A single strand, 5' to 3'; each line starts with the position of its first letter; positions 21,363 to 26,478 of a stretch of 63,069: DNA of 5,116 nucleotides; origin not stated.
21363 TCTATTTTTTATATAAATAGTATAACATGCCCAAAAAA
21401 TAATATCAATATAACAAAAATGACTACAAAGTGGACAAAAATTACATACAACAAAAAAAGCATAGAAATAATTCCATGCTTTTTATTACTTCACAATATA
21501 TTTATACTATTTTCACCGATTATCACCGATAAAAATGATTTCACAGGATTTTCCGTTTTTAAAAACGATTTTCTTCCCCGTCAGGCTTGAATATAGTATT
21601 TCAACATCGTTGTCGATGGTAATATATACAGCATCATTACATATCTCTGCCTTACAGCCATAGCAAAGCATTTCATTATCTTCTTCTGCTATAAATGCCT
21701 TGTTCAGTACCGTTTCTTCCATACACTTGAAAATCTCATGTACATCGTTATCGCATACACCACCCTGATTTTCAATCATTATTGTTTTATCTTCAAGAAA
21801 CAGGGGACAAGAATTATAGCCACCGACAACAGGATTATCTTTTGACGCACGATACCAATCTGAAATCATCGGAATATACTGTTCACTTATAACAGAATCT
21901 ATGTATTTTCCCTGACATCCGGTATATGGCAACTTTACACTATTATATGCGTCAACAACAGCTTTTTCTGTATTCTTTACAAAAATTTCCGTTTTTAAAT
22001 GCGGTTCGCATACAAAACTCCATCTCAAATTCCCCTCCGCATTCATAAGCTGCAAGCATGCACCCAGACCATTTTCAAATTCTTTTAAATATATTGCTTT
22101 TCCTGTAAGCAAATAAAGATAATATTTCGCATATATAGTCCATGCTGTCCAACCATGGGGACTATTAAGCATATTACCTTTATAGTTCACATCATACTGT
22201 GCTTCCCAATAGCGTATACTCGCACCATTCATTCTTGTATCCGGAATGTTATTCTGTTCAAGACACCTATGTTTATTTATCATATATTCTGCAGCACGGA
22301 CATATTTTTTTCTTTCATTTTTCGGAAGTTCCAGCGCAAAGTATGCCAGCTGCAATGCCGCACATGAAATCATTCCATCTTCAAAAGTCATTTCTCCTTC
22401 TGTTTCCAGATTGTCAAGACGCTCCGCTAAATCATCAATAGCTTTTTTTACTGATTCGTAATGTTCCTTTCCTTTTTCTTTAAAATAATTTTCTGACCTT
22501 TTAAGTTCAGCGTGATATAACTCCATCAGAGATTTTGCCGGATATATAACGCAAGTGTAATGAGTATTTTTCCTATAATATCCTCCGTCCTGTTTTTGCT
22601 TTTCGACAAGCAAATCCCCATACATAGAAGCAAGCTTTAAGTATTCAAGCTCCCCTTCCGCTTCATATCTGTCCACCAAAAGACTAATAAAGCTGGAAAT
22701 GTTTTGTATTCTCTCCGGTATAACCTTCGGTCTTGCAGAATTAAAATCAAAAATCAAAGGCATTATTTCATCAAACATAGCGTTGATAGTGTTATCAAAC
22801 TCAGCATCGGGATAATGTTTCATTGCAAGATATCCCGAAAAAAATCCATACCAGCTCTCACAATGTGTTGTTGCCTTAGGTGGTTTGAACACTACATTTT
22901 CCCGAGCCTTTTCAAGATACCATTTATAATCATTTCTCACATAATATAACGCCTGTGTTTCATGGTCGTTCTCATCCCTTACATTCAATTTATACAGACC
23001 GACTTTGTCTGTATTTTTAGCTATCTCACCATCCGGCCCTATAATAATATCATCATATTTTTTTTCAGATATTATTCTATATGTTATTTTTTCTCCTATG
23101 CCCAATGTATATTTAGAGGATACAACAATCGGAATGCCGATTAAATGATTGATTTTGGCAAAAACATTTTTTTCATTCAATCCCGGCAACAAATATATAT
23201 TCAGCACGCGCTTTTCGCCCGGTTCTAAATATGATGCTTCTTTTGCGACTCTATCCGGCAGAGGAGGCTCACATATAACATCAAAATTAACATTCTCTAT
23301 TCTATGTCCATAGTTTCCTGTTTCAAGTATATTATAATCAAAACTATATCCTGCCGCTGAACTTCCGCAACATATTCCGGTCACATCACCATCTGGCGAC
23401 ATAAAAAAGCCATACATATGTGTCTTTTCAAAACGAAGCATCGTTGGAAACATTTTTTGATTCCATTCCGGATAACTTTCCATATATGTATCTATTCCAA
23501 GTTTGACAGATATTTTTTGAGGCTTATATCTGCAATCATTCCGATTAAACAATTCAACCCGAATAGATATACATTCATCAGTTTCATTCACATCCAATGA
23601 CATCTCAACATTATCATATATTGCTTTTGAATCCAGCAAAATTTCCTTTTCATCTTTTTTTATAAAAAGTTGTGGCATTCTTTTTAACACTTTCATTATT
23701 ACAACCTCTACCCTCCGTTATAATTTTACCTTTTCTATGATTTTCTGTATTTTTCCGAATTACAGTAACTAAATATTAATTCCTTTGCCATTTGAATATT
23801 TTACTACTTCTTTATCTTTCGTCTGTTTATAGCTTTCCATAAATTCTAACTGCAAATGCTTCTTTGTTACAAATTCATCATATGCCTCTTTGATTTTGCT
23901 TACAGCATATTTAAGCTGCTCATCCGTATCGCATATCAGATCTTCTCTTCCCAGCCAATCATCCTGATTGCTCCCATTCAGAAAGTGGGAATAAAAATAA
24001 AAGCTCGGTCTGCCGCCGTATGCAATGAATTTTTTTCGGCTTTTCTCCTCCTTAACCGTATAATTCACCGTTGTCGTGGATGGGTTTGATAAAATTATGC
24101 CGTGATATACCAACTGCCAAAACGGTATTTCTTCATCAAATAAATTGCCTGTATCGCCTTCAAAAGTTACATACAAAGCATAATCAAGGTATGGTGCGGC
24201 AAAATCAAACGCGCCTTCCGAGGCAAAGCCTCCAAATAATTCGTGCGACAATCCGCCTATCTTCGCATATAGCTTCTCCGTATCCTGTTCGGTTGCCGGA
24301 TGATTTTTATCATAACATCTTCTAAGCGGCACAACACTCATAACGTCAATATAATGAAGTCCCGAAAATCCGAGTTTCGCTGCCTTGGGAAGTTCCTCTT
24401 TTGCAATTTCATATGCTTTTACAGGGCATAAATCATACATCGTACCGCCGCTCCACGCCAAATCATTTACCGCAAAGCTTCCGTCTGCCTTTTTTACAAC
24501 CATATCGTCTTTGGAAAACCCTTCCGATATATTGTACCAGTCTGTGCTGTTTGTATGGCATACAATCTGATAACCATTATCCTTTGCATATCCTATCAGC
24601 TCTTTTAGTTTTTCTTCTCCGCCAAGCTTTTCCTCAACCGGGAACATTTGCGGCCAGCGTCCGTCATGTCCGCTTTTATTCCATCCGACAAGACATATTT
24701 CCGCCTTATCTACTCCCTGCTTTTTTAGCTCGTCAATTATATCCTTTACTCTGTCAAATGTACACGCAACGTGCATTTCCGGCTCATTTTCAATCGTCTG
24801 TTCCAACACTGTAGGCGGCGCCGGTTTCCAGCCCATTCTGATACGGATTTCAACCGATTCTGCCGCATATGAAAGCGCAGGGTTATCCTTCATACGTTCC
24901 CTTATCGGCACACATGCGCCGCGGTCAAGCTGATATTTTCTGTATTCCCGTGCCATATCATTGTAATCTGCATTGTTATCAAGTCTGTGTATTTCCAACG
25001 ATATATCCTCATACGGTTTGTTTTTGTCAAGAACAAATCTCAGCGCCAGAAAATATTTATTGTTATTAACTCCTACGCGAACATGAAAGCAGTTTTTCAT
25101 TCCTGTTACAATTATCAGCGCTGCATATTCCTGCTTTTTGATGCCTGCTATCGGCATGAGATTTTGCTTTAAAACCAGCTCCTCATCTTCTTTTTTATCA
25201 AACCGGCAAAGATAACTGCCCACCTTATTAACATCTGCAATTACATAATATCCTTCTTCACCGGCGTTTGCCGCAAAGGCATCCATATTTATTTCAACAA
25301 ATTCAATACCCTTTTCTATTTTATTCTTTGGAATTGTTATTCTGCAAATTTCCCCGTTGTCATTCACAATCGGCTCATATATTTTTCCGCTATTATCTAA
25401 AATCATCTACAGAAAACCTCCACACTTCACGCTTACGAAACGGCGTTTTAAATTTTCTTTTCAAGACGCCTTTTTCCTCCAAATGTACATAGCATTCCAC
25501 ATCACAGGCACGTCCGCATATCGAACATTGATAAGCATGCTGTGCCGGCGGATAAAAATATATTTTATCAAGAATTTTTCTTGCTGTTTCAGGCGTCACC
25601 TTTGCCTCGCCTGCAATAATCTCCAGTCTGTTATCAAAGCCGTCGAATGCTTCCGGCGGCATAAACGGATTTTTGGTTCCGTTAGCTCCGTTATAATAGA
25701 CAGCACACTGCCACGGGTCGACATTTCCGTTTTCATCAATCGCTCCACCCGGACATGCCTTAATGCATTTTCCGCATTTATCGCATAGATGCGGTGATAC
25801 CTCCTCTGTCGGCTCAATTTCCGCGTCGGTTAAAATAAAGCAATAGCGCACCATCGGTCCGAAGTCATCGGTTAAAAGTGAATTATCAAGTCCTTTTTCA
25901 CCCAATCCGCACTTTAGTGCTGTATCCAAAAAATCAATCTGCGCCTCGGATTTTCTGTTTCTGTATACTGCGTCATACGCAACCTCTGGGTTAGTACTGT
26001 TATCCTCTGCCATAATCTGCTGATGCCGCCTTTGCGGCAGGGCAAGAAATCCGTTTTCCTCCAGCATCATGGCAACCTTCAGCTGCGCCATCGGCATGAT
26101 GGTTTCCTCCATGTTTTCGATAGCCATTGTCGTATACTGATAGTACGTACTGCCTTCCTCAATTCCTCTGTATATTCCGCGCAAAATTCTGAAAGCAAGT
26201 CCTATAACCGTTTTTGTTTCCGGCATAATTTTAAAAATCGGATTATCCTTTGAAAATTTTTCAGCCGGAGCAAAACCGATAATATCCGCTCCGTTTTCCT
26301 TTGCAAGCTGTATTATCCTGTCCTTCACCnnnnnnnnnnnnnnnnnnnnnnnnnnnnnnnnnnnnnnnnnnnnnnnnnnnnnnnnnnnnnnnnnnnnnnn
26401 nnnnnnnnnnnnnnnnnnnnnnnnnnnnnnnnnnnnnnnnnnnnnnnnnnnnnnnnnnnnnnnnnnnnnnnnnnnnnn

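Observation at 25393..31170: Three QueG/RdhA-like Fe-S reductase paralogues, a radical-SAM/SPASM enzyme, a cupin and a YgjV-type membrane protein wired into a glycan-uptake operon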

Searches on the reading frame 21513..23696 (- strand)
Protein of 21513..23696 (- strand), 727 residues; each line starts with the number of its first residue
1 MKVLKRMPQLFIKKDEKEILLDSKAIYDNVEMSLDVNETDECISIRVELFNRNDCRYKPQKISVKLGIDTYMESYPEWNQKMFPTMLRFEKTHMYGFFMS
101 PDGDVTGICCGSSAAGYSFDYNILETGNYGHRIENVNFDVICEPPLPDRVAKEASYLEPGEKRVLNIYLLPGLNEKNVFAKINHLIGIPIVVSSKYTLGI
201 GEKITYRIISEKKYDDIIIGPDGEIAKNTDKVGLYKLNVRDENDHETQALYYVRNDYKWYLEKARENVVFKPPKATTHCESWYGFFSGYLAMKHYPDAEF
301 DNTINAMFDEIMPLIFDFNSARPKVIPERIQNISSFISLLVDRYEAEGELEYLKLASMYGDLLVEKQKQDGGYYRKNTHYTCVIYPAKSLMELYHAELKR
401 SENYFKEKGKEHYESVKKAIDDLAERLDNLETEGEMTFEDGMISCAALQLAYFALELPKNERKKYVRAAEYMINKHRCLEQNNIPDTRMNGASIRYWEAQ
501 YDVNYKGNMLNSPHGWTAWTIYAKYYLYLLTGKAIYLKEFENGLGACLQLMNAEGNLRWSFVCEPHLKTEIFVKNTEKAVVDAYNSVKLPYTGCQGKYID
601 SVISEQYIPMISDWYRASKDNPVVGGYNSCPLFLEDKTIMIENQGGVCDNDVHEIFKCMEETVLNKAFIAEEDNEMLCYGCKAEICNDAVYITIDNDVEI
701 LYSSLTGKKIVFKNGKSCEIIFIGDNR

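Call 6: search_protein_families(library=pfam, proteins=[window:21513-23696:-], max_evalue=0.001)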
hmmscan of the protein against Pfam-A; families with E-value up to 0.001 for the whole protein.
window:21513-23696:- (727 aa): 0 families

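Call 44: search_solved_structures(query=window:21513-23696:-, max_evalue=1)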
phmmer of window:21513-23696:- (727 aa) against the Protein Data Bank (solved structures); distinct sequences matched with E-value up to 1: 5.
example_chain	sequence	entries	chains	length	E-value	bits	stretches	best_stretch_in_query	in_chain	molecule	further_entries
7awz_A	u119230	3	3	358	6.7e-05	24.6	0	512-585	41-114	Scone-E | SconeE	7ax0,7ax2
6zvj_L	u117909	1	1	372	0.38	12.2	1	272-385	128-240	Eukaryotic translation initiation factor 3 subunit L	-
7awy_A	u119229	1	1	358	0.52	11.7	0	512-585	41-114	Scone-R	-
4p1m_A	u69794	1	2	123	0.52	11.7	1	414-475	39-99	Cell division protein ZapA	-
9isj_A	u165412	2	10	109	0.98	10.9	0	411-475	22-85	Cell division protein ZapA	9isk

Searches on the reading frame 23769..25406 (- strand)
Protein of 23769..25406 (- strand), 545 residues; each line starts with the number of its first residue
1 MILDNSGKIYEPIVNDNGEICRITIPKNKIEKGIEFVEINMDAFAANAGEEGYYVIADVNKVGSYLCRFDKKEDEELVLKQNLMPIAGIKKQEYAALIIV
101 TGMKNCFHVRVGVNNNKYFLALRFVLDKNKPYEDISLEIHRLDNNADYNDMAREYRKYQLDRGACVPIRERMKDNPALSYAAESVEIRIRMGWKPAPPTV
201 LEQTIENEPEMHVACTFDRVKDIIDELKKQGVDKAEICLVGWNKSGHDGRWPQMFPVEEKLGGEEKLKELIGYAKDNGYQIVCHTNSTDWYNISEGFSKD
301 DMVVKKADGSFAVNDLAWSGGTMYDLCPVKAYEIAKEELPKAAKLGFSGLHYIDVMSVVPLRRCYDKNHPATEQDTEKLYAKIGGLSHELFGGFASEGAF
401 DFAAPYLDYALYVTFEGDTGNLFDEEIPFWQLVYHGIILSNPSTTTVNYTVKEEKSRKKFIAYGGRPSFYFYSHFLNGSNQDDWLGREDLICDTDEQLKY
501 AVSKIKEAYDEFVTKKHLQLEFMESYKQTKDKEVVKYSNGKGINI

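Call 4: search_protein_families(library=pfam, proteins=[window:23769-25406:-], max_evalue=0.1)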
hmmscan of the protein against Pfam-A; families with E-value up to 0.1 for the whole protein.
window:23769-25406:- (545 aa): 4 families
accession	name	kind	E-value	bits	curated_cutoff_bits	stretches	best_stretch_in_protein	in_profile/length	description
PF18952.6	DUF5696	-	2.7e-44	152.2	25.6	1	125-543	187-591/612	Family of unknown function (DUF5696)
PF19773.5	DUF6259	-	6.4e-10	39.1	28.7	1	220-440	63-295/300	Domain of unknown function (DUF6259)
PF12905.13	Glyco_hydro_101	-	3.6e-06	27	25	1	216-309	43-133/272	Endo-alpha-N-acetylgalactosaminidase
PF10566.15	Glyco_hydro_97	-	0.0052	16.7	32.5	0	208-292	24-102/275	Glycoside hydrolase 97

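Call 5: search_protein_families(library=ncbifam, proteins=[window:23769-25406:-], max_evalue=0.1)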
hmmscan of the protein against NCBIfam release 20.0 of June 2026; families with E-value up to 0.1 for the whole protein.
window:23769-25406:- (545 aa): 2 families
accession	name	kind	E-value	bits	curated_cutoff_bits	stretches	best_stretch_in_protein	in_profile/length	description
NF040533.1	endo_SpGH101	exception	2.7e-06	24.8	2900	1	216-313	897-990/1962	SpGH101 family endo-alpha-N-acetylgalactosaminidase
TIGR01681.1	HAD-SF-IIIC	subfamily_domain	0.02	15.7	35.75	0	495-536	59-101/132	HAD-IIIC family phosphatase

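Call 43: search_solved_structures(query=window:23769-25406:-, max_evalue=1)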
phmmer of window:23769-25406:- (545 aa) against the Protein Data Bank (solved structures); distinct sequences matched with E-value up to 1: 20.
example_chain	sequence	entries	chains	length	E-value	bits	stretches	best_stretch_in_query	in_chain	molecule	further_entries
5wzn_A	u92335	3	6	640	4.7e-13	51.9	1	140-439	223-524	Alpha-N-acetylgalactosaminidase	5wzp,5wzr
5wzq_A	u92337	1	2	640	2.1e-12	49.8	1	140-439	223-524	Alpha-N-acetylgalactosaminidase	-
8rzk_A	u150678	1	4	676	1.8e-08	36.8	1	138-313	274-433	Conserved hypothetical periplasmic protein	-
8rzg_A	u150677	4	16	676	1.8e-08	36.8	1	138-313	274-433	Conserved hypothetical periplasmic protein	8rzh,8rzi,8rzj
5opq_A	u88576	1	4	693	1.9e-08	36.7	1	138-312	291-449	3,6-anhydro-D-galactosidase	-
3ecq_A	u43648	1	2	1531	0.00038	22.5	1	214-315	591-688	Endo-alpha-N-acetylgalactosaminidase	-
5a55_A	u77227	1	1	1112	0.00039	22.5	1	216-315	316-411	ENDO-ALPHA-N-ACETYLGALACTOSAMINIDASE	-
5a57_A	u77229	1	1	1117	0.0004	22.5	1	216-315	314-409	ENDO-ALPHA-N-ACETYLGALACTOSAMINIDASE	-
5a56_A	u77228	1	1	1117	0.0004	22.5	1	216-315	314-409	ENDO-ALPHA-N-ACETYLGALACTOSAMINIDASE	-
5a59_A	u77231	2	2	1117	0.0004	22.4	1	216-315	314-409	ENDO-ALPHA-N-ACETYLGALACTOSAMINIDASE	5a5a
5a58_A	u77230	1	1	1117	0.00053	22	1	216-314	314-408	ENDO-ALPHA-GALACTOSAMINIDASE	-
8a19_A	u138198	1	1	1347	0.0024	19.9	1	215-312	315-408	L1E4v1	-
8a1a_A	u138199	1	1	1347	0.0024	19.9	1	215-312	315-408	L1F11v1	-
6qep_A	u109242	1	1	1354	0.0024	19.8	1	215-312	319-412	PEGA domain-containing protein,EngBF-DARPin Fusion 4b H14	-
6qev_B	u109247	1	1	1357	0.0025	19.8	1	215-312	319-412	PEGA domain-containing protein,PEGA domain-containing protein,EngBF DARPin fusion B6 compl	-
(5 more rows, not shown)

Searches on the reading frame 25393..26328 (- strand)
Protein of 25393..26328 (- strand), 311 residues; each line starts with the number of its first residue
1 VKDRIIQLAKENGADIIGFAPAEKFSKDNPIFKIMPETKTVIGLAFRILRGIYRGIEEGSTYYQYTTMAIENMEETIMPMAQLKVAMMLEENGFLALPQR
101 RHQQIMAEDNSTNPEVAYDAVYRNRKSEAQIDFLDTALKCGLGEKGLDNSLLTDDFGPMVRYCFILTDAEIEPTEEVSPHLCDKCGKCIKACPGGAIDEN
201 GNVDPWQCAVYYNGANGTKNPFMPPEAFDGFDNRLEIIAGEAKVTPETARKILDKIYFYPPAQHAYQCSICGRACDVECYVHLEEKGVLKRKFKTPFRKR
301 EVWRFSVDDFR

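Call 4: search_protein_families(library=pfam, proteins=[window:25393-26328:-], max_evalue=0.1)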
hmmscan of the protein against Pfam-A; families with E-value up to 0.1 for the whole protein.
window:25393-26328:- (311 aa): 12 families
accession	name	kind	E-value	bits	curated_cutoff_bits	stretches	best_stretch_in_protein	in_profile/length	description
PF13484.11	Fer4_16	-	1.3e-06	29.5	30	1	182-216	2-33/66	4Fe-4S double cluster binding domain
PF12837.12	Fer4_6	-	1.2e-05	25.5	25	1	176-197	3-24/24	4Fe-4S binding domain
PF00037.32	Fer4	-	1.9e-05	24.7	21.1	1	177-198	3-24/24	4Fe-4S binding domain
PF13187.11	Fer4_9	-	0.0011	19.3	27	1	181-197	36-52/52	4Fe-4S dicluster domain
PF12838.12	Fer4_7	-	0.0015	19.3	27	1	182-200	2-20/52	4Fe-4S dicluster domain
PF13237.11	Fer4_10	-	0.0015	18.9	25.5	1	178-208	5-42/53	4Fe-4S dicluster domain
PF12800.12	Fer4_4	-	0.0032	18.1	24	1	179-194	1-16/17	4Fe-4S binding domain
PF25160.1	LdpA_Fe-S-bd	-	0.0052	17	27.6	1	174-200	20-46/49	LdpA Fe-S cluster-binding domain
PF17179.9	Fer4_22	-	0.0094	17.2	27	0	247-282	60-94/95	4Fe-4S dicluster domain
PF00130.28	C1_1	-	0.011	16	26.5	0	262-284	25-47/53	Phorbol esters/diacylglycerol binding domain (C1 domain)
PF13534.11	Fer4_17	-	0.039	14.9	22.2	0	181-194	45-58/61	4Fe-4S dicluster domain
PF12798.12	Fer4_3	-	0.059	14.7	27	1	182-196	1-15/15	4Fe-4S binding domain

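Call 5: search_protein_families(library=ncbifam, proteins=[window:25393-26328:-], max_evalue=0.1)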
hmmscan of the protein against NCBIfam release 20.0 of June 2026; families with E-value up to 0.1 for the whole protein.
window:25393-26328:- (311 aa): 19 families
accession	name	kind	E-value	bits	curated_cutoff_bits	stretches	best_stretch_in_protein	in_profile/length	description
TIGR00276.1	TIGR00276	equivalog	2.2e-10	40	200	1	136-212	136-211/337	tRNA epoxyqueuosine(34) reductase QueG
TIGR02486.1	RDH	subfamily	1.4e-09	38.3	160.35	1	118-217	139-241/314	reductive dehalogenase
NF005745.0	PRK07569.1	equivalog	0.00019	20.9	333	1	180-202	190-212/238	bidirectional hydrogenase complex protein HoxU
TIGR04105.1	FeFe_hydrog_B1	subfamily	0.00038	19.3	450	1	170-202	178-210/462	monomeric [FeFe] hydrogenase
NF045874.1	Vhu_polyferre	exception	0.0011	17.8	600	1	176-197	325-346/381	F420-non-reducing hydrogenase associated-polyferredoxin VhuB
TIGR02060.1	aprB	equivalog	0.0019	18.1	135.65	1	167-204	32-69/132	adenylyl-sulfate reductase subunit beta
NF040763.1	FeFe_hydrog_A6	exception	0.0036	15.7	765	1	176-204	184-212/571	NADH-dependent [FeFe] hydrogenase, group A6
NF005503.0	PRK07118.1-2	equivalog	0.0097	15.2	252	1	175-211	207-246/292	RnfABCDGE type electron transport complex subunit B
NF040864.1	HgcB_ferredoxin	equivalog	0.012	15.4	99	0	178-200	42-64/93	mercury methylation ferredoxin HgcB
TIGR02700.1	flavo_MJ0208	hypoth_equivalog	0.015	14.5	251.35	1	179-203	147-171/234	dihydromethanopterin reductase (acceptor)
TIGR02936.1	fdxN_nitrog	equivalog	0.016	15.3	80.55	0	176-194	17-35/91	ferredoxin III, nif-specific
TIGR00402.1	napF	equivalog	0.02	14.8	102.2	1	181-281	36-145/149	ferredoxin-type protein NapF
TIGR04041.1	activase_YjjW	hypoth_equivalog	0.02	14.3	250.2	1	180-206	41-67/276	YjjW family glycine radical enzyme activase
TIGR02512.1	FeFe_hydrog_A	subfamily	0.022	13.7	405.95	1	177-204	47-74/375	[FeFe] hydrogenase, group A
NF004914.0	PRK06273.1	equivalog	0.047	13.4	163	1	168-200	39-71/167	ferredoxin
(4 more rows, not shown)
